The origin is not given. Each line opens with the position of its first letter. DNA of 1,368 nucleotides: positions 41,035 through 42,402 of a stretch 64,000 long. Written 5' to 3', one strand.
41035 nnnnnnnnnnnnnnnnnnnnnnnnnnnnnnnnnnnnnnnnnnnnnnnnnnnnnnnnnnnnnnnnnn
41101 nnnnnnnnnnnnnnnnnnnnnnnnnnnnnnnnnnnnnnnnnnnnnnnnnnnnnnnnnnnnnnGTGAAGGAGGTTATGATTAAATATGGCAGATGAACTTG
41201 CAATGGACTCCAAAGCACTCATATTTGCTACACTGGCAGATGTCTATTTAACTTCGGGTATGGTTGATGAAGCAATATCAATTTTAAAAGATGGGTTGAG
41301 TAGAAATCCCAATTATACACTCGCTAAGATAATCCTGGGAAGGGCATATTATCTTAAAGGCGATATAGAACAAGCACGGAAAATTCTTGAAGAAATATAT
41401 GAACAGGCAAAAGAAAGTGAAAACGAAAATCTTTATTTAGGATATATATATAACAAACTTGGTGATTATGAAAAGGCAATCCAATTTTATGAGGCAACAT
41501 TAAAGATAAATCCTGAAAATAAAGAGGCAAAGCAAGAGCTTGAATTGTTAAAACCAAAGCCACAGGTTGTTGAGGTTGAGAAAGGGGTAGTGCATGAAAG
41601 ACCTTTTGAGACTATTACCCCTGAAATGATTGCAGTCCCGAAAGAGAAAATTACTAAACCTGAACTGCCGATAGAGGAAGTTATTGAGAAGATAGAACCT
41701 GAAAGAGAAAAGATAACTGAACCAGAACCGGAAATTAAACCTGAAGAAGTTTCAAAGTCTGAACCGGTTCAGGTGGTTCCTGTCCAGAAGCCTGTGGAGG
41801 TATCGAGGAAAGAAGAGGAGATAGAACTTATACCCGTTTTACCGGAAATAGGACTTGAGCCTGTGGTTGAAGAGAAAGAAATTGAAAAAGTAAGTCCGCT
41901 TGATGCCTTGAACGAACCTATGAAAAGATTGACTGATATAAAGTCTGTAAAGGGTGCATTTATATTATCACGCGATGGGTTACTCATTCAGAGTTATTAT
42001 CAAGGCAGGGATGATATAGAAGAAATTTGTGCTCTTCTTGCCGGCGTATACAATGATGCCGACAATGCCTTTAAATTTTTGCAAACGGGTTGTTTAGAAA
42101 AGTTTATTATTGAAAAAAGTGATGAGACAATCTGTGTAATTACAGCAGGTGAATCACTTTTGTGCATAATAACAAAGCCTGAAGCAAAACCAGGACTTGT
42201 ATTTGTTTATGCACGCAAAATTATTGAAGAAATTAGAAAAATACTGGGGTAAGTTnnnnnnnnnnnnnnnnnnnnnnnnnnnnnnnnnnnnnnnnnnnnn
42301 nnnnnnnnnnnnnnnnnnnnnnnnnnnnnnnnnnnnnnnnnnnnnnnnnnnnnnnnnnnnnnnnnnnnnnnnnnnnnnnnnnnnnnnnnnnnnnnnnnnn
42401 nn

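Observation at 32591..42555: Compact che-like operon (atypical MCP-cheW-cheY-cheA-cheC-TPR-TPR/Roadblock-Roadblock) with no adaptation enzymes, in a non-flagellar T9SS context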

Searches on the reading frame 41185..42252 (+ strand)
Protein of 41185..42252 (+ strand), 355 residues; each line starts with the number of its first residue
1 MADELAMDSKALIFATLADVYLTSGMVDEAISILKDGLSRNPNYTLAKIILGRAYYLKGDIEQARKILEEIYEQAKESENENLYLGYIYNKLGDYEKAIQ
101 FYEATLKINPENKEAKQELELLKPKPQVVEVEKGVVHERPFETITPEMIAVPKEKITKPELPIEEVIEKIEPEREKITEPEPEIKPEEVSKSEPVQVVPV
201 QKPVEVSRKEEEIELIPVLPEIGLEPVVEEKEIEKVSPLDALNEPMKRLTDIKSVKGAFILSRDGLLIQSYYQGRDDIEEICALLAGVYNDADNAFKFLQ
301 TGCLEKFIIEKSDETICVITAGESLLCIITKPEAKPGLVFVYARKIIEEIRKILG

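Call 3: search_protein_families(library=pfam, proteins=[window:41185-42252:+], max_evalue=0.01)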
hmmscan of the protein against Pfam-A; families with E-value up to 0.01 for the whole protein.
window:41185-42252:+ (355 aa): 29 families (the best 25 are shown)
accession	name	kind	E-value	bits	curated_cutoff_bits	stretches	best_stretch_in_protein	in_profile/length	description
PF13428.12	TPR_14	-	1.8e-15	56.3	23.5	2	81-118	3-40/44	Tetratricopeptide repeat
PF14559.12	TPR_19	-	1.2e-14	54.8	25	1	22-77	2-57/68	Tetratricopeptide repeat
PF13181.12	TPR_8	-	4.6e-14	51.8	25.7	1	85-112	7-34/34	Tetratricopeptide repeat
PF07719.23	TPR_2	-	1.7e-13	50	27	1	84-112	6-34/34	Tetratricopeptide repeat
PF00515.34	TPR_1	-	1.6e-12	47.1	27.8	1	84-112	6-34/34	Tetratricopeptide repeat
PF13176.12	TPR_7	-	7.6e-11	41.7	27.9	1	85-113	5-35/36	Tetratricopeptide repeat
PF13432.12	TPR_16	-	7.9e-11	42.6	32.7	1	17-75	3-61/65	Tetratricopeptide repeat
PF13424.12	TPR_12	-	1.4e-10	41.6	30.1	1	84-108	8-32/77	Tetratricopeptide repeat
PF03259.23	Robl_LC7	-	1.7e-10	41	23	1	247-330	7-91/91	Roadblock/LC7 domain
PF13174.12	TPR_6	-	6.6e-10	39.4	26.3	1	83-111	4-32/33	Tetratricopeptide repeat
PF12895.13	ANAPC3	-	2.9e-07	31.1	27.2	1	60-113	4-56/82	Anaphase-promoting complex, cyclosome, subunit 3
PF13414.12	TPR_11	-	2.1e-06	27.8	26.8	1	86-114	1-29/42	TPR repeat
PF25063.1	ARM_TT21_C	-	2.7e-06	27.8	35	1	47-113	97-163/209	Tetratricopeptide repeat protein 21 C-terminal ARM domain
PF23914.1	TPR_CcmH_CycH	-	1.5e-05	25.3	42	1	16-114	55-156/158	Cytochrome c-type biogenesis protein H TPR domain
PF13431.12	TPR_17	-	3.4e-05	24.2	24.4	0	83-100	17-34/34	Tetratricopeptide repeat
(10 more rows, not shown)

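Call 11: find_related_loci(query=window:41185-42252:+, collection=genome_contigs, flank=10000)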
Query window:41185-42252:+ (355 aa) in genome_contigs; peptide patterns used: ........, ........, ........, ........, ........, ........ (x = any residue, [..] = any of these).
521 stretches matched a pattern; 11 encode a relative of the query (tblastn E <= 1e-3); 11 distinct loci.
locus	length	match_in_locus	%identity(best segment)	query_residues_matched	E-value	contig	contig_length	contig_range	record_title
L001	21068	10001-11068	82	1-355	0e+0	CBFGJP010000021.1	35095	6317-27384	MAG: candidate division WOR-3 bacterium isolate QZM1.Bin.155.optimized.1 genome assembly, contig: NODE_21_length_35095_c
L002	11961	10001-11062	82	1-355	0e+0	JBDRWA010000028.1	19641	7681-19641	MAG: candidate division WOR-3 bacterium isolate JZ-2_201709_bins_162 JZ-2_201709_bins_162_scaffold_28, whole genome shot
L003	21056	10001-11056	76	1-355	4e-170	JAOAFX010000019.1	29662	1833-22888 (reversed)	MAG: candidate division WOR-3 bacterium isolate SKW300 NODE_19_length_29662_cov_3.966605, whole genome shotgun sequence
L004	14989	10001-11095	75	1-355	8e-170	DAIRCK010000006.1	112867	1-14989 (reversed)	MAG TPA_asm: bacterium isolate CTOTU1359 NODE_22_length_112867_cov_6.951326, whole genome shotgun sequence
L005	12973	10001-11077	75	1-355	1e-168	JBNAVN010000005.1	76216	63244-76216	MAG: bacterium isolate Kamch4342-D-MF-039 bin23.fa-5, whole genome shotgun sequence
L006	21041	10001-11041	73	1-344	4e-157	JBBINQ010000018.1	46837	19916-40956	MAG: candidate division WOR-3 bacterium isolate SLS170214_bin_26 NODE_953_length_46837_cov_14.861763, whole genome shotg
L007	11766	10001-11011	74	1-344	2e-156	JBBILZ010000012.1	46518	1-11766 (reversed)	MAG: candidate division WOR-3 bacterium isolate SIF170217_bin_220 NODE_562_length_46518_cov_2.66388, whole genome shotgu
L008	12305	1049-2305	50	1-355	1e-105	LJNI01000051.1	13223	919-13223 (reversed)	MAG: candidate division TA06 bacterium DG_78 WOR1_52_54_5261, whole genome shotgun sequence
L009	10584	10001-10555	74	1-183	4e-82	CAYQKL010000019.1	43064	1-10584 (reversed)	MAG TPA_asm: uncultured bacterium isolate binchicken_co274_33 genome assembly, contig: NODE_2303_length_43064_cov_11.820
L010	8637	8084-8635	78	1-183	7e-81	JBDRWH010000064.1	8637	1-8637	MAG: candidate division WOR-3 bacterium isolate JZ-4_201808_bins_67 JZ-4_201808_bins_67_scaffold_64, whole genome shotgu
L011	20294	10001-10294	31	15-112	7e-7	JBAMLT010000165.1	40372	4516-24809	MAG: Caldisericota bacterium isolate MAG12 ExploCarb_3808S_S2_278_length_40372_cov_4, whole genome shotgun sequence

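Call 20: find_homologous_proteins(query=window:41185-42252:+, max_evalue=0.00001)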
Query window:41185-42252:+ (355 aa): 196 proteins with E <= 0.00001 among 5584 candidates; the best 120 are listed.
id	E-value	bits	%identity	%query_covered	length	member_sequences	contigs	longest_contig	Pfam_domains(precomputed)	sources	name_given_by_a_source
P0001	3.8e-220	748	100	100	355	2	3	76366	PF25063.1,PF23914.2,PF03259.24,PF13414.13,PF13176.13,PF13428.13,PF14559.13,PF00515.35,PF12895.14,PF13424.13,PF21033.5,PF13432.13,PF13181.13,PF07719.24,PF13174.13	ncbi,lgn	-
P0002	7.0e-188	642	85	100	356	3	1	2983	PF03259.24,PF13414.13,PF13176.13,PF13428.13,PF14559.13,PF00515.35,PF12895.14,PF13424.13,PF21033.5,PF13432.13,PF13181.13,PF07719.24,PF13174.13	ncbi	ncbi:MAG: tetratricopeptide repeat protein [candidate division WOR-3 bacterium]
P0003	7.6e-178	609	82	100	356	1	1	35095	PF03259.24,PF13414.13,PF13176.13,PF13428.13,PF14559.13,PF00515.35,PF12895.14,PF13424.13,PF21033.5,PF13432.13,PF13181.13,PF07719.24,PF13174.13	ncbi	-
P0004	2.4e-176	604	82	100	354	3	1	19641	PF14853.13,PF03259.24,PF13414.13,PF01535.27,PF13176.13,PF13428.13,PF14559.13,PF00515.35,PF12895.14,PF13424.13,PF21033.5,PF13432.13,PF13181.13,PF07719.24,PF13174.13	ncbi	ncbi:MAG: tetratricopeptide repeat protein [candidate division WOR-3 bacterium]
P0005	4.5e-175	600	83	100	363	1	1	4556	PF03259.24,PF13414.13,PF13176.13,PF13428.13,PF14559.13,PF00515.35,PF12895.14,PF13424.13,PF21033.5,PF13432.13,PF13181.13,PF07719.24,PF13174.13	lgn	-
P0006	1.2e-165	569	77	100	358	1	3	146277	PF03259.24,PF13414.13,PF13176.13,PF13428.13,PF14559.13,PF00515.35,PF12895.14,PF13424.13,PF21033.5,PF13432.13,PF13181.13,PF07719.24,PF13174.13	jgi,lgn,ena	-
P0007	3.3e-164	564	78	100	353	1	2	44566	PF03259.24,PF13414.13,PF25058.2,PF13176.13,PF13428.13,PF14559.13,PF00515.35,PF12895.14,PF13424.13,PF21033.5,PF13432.13,PF13181.13,PF07719.24,PF13174.13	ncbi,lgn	-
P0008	6.2e-161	553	77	100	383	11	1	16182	PF03259.24,PF13414.13,PF13176.13,PF13428.13,PF14559.13,PF00515.35,PF12895.14,PF13424.13,PF21033.5,PF13432.13,PF13181.13,PF07719.24,PF13174.13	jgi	-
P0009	2.7e-160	551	74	100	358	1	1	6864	PF03259.24,PF13414.13,PF13176.13,PF13428.13,PF14559.13,PF00515.35,PF12895.14,PF13424.13,PF21033.5,PF13432.13,PF13181.13,PF07719.24,PF13174.13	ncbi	ncbi:MAG: tetratricopeptide repeat protein [candidate division WOR-3 bacterium]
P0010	1.2e-159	549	76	100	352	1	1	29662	PF03259.24,PF13414.13,PF13176.13,PF13428.13,PF13374.13,PF14559.13,PF00515.35,PF12895.14,PF13424.13,PF21033.5,PF13432.13,PF13181.13,PF07719.24,PF13174.13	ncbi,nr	ncbi:MAG: tetratricopeptide repeat protein [candidate division WOR-3 bacterium]|nr:tetratricopeptide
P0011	5.4e-159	547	75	100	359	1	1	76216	PF13431.13,PF03259.24,PF13414.13,PF13176.13,PF13428.13,PF14559.13,PF00515.35,PF12895.14,PF13424.13,PF21033.5,PF13432.13,PF13181.13,PF07719.24,PF13174.13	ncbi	ncbi:MAG: tetratricopeptide repeat protein [bacterium]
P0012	2.9e-157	541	75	100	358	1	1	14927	PF03259.24,PF13414.13,PF25058.2,PF13176.13,PF13428.13,PF14559.13,PF00515.35,PF12895.14,PF13424.13,PF21033.5,PF13432.13,PF13181.13,PF07719.24,PF13174.13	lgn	-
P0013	3.2e-154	531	74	100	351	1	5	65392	PF03259.24,PF13414.13,PF13176.13,PF13428.13,PF14559.13,PF00515.35,PF12895.14,PF13424.13,PF21033.5,PF13432.13,PF13181.13,PF07719.24,PF13174.13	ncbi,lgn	ncbi:MAG: tetratricopeptide repeat protein [candidate division WOR-3 bacterium]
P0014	2.8e-153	528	74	100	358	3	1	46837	PF03259.24,PF13414.13,PF25058.2,PF13176.13,PF13428.13,PF14559.13,PF00515.35,PF12895.14,PF13424.13,PF21033.5,PF13432.13,PF13181.13,PF07719.24,PF13174.13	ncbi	-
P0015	5.1e-152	524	75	100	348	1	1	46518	PF14853.13,PF03259.24,PF13414.13,PF25058.2,PF13176.13,PF13428.13,PF14559.13,PF00515.35,PF12895.14,PF13424.13,PF21033.5,PF13432.13,PF13181.13,PF07719.24,PF13174.13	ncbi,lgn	-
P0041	2.7e-103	364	39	100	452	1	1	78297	PF14559.13,PF03259.24,PF00515.35,PF12895.14,PF13424.13,PF13176.13,PF13432.13,PF13428.13,PF13181.13,PF07719.24,PF13174.13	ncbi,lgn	-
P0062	6.7e-99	349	51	100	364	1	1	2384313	PF25063.1,PF03259.24,PF13414.13,PF01535.27,PF13176.13,PF13428.13,PF14559.13,PF00515.35,PF12895.14,PF13424.13,PF21033.5,PF13432.13,PF13181.13,PF07719.24,PF13174.13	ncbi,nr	ncbi:MAG: tetratricopeptide repeat protein [candidate division WOR-3 bacterium]|nr:MAG: tetratricope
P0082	6.7e-96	340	72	35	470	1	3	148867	PF14559.13,PF03259.24,PF00515.35,PF13176.13,PF21033.5,PF13428.13,PF13181.13,PF07719.24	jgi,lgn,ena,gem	-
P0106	5.1e-93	330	57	59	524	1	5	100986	PF03259.24,PF13414.13,PF13176.13,PF08923.17,PF13428.13,PF14559.13,PF00515.35,PF13424.13,PF13432.13,PF13181.13,PF07719.24,PF13174.13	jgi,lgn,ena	-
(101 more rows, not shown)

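Call 22: find_encoding_contigs(protein=P0062, flank=10000, max_places=2)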
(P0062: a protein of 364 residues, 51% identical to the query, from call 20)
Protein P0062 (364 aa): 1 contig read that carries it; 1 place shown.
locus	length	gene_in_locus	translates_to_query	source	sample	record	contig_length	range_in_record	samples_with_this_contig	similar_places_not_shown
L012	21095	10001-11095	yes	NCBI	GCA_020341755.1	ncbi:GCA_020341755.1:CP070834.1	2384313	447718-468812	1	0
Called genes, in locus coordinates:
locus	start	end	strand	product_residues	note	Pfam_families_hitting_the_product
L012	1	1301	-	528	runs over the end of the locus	PF02554:CstA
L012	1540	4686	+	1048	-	PF00015:MCPsignal, PF00496:SBP_bac_5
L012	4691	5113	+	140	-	PF01584:CheW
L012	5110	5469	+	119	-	PF00072:Response_reg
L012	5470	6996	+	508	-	PF01627:Hpt, PF02895:H-kinase_dim (weak), PF02518:HATPase_c, PF01584:CheW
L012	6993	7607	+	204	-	PF13690:CheX (faint), PF04509:CheC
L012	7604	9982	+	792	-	PF00515:TPR_1, PF07719:TPR_2 (weak), PF13414:TPR_11, PF13424:TPR_12 (weak), PF13432:TPR_16 (weak), PF14559:TPR_19 (weak), PF13414:TPR_11 (weak), PF14559:TPR_19, +27 more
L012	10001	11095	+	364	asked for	PF25063:ARM_TT21_C (weak), PF13432:TPR_16 (weak), PF14559:TPR_19, PF13424:TPR_12 (weak), PF14559:TPR_19, PF21033:RMD1-3 (weak), PF00515:TPR_1 (weak), PF03259:Robl_LC7, +8 more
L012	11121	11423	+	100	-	PF03259:Robl_LC7 (weak)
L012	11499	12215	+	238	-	PF01135:PCMT, PF13847:Methyltransf_31, PF13649:Methyltransf_25 (weak)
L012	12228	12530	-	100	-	PF24348:DUF7508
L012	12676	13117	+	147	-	-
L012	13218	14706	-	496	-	PF01336:tRNA_anti-codon, PF00152:tRNA-synt_2, PF02938:GAD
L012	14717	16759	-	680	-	PF02092:tRNA_synt_2f, PF05746:DALR_1 (weak)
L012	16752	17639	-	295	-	PF02091:tRNA-synt_2e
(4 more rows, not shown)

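Call 23: find_encoding_contigs(protein=P0041, flank=10000, max_places=1)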
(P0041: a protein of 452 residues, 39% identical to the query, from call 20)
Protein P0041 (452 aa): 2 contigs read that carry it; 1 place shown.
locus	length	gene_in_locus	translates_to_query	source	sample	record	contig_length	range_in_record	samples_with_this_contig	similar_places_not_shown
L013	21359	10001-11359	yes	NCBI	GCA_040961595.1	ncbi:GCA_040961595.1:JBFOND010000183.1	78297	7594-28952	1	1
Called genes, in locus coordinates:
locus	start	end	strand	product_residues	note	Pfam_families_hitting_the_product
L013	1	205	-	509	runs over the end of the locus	PF00939:Na_sulph_symp, PF03600:CitMHS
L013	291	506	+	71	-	-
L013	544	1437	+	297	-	PF00892:EamA, PF03151:TPT (faint), PF00892:EamA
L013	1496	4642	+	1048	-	PF00015:MCPsignal, PF00496:SBP_bac_5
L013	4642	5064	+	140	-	PF01584:CheW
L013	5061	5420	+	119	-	PF00072:Response_reg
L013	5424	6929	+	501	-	PF01627:Hpt, PF02895:H-kinase_dim, PF02518:HATPase_c, PF01584:CheW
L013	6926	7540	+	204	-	PF13690:CheX (faint), PF04509:CheC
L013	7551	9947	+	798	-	PF00515:TPR_1 (weak), PF03704:BTAD (faint), PF07719:TPR_2 (weak), PF13432:TPR_16, PF14559:TPR_19 (weak), PF09976:TPR_21 (weak), PF14559:TPR_19, PF13432:TPR_16 (weak), +24 more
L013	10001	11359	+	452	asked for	PF00515:TPR_1 (faint), PF07719:TPR_2 (faint), PF12895:ANAPC3 (faint), PF13176:TPR_7 (faint), PF13181:TPR_8 (faint), PF13424:TPR_12 (faint), PF14559:TPR_19, PF03259:Robl_LC7, +3 more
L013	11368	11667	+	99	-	PF03259:Robl_LC7 (weak)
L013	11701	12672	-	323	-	-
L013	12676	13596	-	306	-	PF01134:GIDA (faint), PF01266:DAO (faint), PF03486:HI0933_like (faint), PF07992:Pyr_redox_2, PF13450:NAD_binding_8 (weak), PF13738:Pyr_redox_3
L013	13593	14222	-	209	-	PF00857:Isochorismatase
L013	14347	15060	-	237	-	-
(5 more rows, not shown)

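Call 24: find_encoding_contigs(protein=P0082, flank=10000, max_places=1)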
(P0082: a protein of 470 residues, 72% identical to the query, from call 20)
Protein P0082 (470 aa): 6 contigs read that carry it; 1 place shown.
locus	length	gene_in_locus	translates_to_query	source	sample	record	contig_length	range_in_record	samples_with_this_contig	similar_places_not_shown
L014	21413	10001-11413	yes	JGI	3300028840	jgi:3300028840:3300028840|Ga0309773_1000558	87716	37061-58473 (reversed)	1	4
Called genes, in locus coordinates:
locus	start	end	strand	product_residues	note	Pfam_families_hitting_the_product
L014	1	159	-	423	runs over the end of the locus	PF02040:ArsB, PF06808:DctM (weak), PF03600:CitMHS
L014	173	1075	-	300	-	PF02729:OTCace_N, PF00185:OTCace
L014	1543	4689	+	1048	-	PF00015:MCPsignal, PF00496:SBP_bac_5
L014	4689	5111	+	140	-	PF01584:CheW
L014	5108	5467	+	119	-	PF00072:Response_reg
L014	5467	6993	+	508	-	PF01627:Hpt, PF02895:H-kinase_dim (weak), PF02518:HATPase_c, PF01584:CheW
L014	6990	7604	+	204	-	PF13690:CheX (faint), PF04509:CheC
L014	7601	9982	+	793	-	PF00515:TPR_1 (weak), PF07719:TPR_2 (weak), PF09976:TPR_21 (faint), PF12895:ANAPC3 (faint), PF13176:TPR_7 (faint), PF13181:TPR_8 (faint), PF13414:TPR_11 (weak), PF13414:TPR_11, +20 more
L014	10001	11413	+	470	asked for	PF07719:TPR_2 (faint), PF13176:TPR_7 (faint), PF13181:TPR_8 (faint), PF13428:TPR_14 (faint), PF21033:RMD1-3 (faint), PF14559:TPR_19 (weak), PF00515:TPR_1 (weak), PF03259:Robl_LC7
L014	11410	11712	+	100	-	-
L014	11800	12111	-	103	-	PF24348:DUF7508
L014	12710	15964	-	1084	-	PF25596:CPSase_L_D1, PF02786:CPSase_L_D2, PF07478:Dala_Dala_lig_C (weak), PF02787:CPSase_L_D3, PF25596:CPSase_L_D1, PF02786:CPSase_L_D2, PF07478:Dala_Dala_lig_C, PF02142:MGS, +3 more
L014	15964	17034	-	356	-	PF00988:CPSase_sm_chain, PF00117:GATase, PF07722:Peptidase_C26 (faint)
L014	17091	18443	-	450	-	PF00289:Biotin_carb_N, PF02786:CPSase_L_D2, PF08443:RimK (weak), PF02222:ATP-grasp (weak), PF07478:Dala_Dala_lig_C, PF02785:Biotin_carb_C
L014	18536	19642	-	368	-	PF00437:T2SSE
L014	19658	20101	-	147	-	PF00364:Biotin_lipoyl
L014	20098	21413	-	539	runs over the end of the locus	PF13424:TPR_12 (faint), PF00515:TPR_1 (faint), PF07719:TPR_2 (faint), PF13174:TPR_6 (faint), PF13176:TPR_7 (faint), PF13181:TPR_8 (faint), PF14559:TPR_19 (weak), PF23914:TPR_CcmH_CycH (weak), +2 more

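Call 25: find_encoding_contigs(protein=P0106, flank=10000, max_places=1)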
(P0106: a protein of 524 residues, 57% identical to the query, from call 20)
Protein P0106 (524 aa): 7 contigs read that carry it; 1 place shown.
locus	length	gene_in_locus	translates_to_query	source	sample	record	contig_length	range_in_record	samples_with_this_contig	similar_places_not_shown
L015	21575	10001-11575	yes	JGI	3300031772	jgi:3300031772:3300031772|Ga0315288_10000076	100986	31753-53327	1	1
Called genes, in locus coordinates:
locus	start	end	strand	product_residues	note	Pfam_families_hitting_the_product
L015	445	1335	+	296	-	PF00892:EamA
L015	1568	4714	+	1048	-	PF00015:MCPsignal, PF00496:SBP_bac_5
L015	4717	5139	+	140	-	PF01584:CheW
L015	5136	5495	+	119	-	PF00072:Response_reg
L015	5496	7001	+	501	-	PF01627:Hpt, PF02895:H-kinase_dim, PF02518:HATPase_c, PF01584:CheW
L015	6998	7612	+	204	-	PF13690:CheX (faint), PF04509:CheC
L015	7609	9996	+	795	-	PF00515:TPR_1, PF07719:TPR_2 (weak), PF13432:TPR_16 (weak), PF07719:TPR_2 (weak), PF13181:TPR_8 (weak), PF13432:TPR_16 (weak), PF13414:TPR_11 (weak), PF14559:TPR_19 (weak), +27 more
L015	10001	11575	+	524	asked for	PF00515:TPR_1 (faint), PF13174:TPR_6 (faint), PF13176:TPR_7 (faint), PF13432:TPR_16 (weak), PF14559:TPR_19, PF07719:TPR_2 (weak), PF03259:Robl_LC7 (weak), PF08923:MAPKK1_Int (weak), +4 more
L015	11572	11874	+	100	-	-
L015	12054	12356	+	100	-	PF24348:DUF7508 (weak)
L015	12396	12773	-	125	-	PF01592:NifU_N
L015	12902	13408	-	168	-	PF09537:DUF2383 (faint), PF02915:Rubrerythrin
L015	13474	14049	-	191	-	PF00210:Ferritin, PF02915:Rubrerythrin, PF23458:DUF7130 (weak), PF21349:RUBY_RBDX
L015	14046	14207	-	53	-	-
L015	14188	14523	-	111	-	PF00085:Thioredoxin, PF13098:Thioredoxin_2 (weak)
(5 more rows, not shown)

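Call 74: search_protein_families(library=ncbifam, proteins=[window:41185-42252:+], max_evalue=0.001)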
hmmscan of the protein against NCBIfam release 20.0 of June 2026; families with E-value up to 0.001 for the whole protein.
window:41185-42252:+ (355 aa): 24 families
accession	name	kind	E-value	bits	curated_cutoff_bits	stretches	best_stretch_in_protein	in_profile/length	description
TIGR02917.1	PEP_TPR_lipo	equivalog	6.1e-13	47.5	312.2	1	10-115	634-739/899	XrtA/PEP-CTERM system TPR-repeat protein PrsT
NF040959.1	MamA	equivalog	2.8e-12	46.5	200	1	17-121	77-181/204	magnetosome protein MamA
NF047507.1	TPR_BatC_Lepto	exception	1.9e-11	43.9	175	1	53-128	66-145/214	TPR repeat-containing protein BatC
TIGR02521.1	type_IV_pilW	equivalog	5e-10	39.3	154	1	48-115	34-101/234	type IV pilus biogenesis/stability protein PilW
NF008756.0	PRK11788.1-4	equivalog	1.6e-07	30.7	474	1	16-114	74-176/389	lipopolysaccharide assembly protein LapB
NF052415.1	T3SS_chap_SctY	equivalog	2.7e-07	31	70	0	15-83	10-79/106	type III secretion apparatus assembly chaperone SctY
NF008753.0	PRK11788.1-1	equivalog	1.1e-06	28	395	1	12-121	181-288/389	lipopolysaccharide assembly protein LapB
NF042912.1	Amuc_1098_fam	equivalog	1.2e-06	26.9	750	1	16-121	94-197/805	Amuc_1098 family type IV pilus outer membrane protein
NF033920.0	C39_PA2778_fam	equivalog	2.2e-05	24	150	1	18-109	163-254/255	PA2778 family cysteine peptidase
NF033758.1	gliding_GltE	equivalog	4e-05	22.8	225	1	13-112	224-323/411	adventurous gliding motility TPR repeat lipoprotein GltE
TIGR00540.1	TPR_hemY_coli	hypoth_equivalog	5e-05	22.2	142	1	16-115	266-361/385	heme biosynthesis-associated TPR protein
NF008757.0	PRK11788.1-5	equivalog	6.7e-05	22.2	363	1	16-119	185-289/388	lipopolysaccharide assembly protein LapB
NF052312.1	T9SS_PorW_SprE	equivalog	7.2e-05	21.6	250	0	44-113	140-213/716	type IX secretion system periplasmic lipoprotein PorW/SprE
TIGR02795.1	tol_pal_ybgF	equivalog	9.9e-05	22.9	90.1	1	22-118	13-115/119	tol-pal system protein YbgF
NF002725.1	PRK02603.1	equivalog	0.0001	22.4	143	0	82-121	74-114/173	photosystem I assembly protein Ycf3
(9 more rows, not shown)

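Call 91: search_solved_structures(query=L014:18536-19642:-, max_evalue=1e-30)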
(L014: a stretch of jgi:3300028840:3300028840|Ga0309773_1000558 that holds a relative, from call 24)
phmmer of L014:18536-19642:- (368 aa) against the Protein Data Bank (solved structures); distinct sequences matched with E-value up to 1e-30: 11.
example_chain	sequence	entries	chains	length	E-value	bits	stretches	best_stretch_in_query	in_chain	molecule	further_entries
5fl3_A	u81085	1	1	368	1.7e-113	382.3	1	5-352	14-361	PILI RETRACTION PROTEIN PILT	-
5zfq_A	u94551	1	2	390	4.7e-97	328.2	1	6-353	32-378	Twitching motility pilus retraction protein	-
2gsz_A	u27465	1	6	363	1.8e-96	326.3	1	7-350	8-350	twitching motility protein PilT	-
2ewv_A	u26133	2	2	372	2e-96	326.1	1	7-350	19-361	twitching motility protein PilT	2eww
6ojx_A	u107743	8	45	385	4.4e-91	308.6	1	6-352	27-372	Twitching motility pilus retraction ATPase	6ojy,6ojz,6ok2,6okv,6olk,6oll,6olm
9n32_A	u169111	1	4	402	3.1e-86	292.6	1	1-358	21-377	PilU protein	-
3jvu_A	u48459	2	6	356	1.8e-80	273.7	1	2-348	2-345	Twitching mobility protein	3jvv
10my_A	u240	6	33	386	7.7e-75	255.2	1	2-351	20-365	PilT/PilU family type 4a pilus ATPase | Twitching motility protein PilT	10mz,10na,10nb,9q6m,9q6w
2eyu_A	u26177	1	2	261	1.8e-68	234.2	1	100-350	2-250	twitching motility protein PilT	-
6geb_A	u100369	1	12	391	1.4e-31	112.9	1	6-315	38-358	DotB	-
6gef_A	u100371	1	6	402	4.2e-31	111.4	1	81-333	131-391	Type IV secretion system protein DotB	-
